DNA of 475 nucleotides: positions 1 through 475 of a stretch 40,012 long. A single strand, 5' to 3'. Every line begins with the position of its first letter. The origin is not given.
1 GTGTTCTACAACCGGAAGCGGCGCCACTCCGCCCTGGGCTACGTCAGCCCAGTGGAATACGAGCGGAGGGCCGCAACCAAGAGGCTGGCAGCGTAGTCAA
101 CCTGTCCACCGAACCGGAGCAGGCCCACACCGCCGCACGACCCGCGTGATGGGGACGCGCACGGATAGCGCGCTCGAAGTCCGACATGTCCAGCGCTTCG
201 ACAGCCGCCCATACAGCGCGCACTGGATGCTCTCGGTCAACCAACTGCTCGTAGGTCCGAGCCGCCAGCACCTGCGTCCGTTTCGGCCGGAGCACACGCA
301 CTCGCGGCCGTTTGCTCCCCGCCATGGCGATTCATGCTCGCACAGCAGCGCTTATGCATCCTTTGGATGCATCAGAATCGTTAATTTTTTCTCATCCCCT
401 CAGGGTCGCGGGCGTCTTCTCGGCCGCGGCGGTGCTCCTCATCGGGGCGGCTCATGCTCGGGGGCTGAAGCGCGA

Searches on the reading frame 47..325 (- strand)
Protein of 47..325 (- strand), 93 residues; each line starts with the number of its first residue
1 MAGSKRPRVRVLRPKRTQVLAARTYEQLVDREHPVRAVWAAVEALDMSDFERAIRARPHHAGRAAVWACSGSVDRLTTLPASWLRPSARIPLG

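Call 81: search_protein_families(library=phrogs, proteins=[window:47-325:-], max_evalue=0.01)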
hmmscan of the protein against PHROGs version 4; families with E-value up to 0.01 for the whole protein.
window:47-325:- (93 aa): 0 families

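Call 97: search_protein_families(library=pfam, proteins=[window:47-325:-], max_evalue=0.1)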
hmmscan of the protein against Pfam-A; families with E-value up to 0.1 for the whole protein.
window:47-325:- (93 aa): 1 family
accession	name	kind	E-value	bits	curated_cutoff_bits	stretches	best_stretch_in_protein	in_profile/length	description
PF11248.13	DUF3046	-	0.049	14.4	25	1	20-42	31-53/62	Protein of unknown function (DUF3046)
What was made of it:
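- The one member above Pfam's cutoff clears it by 0.4 bits (call 97).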
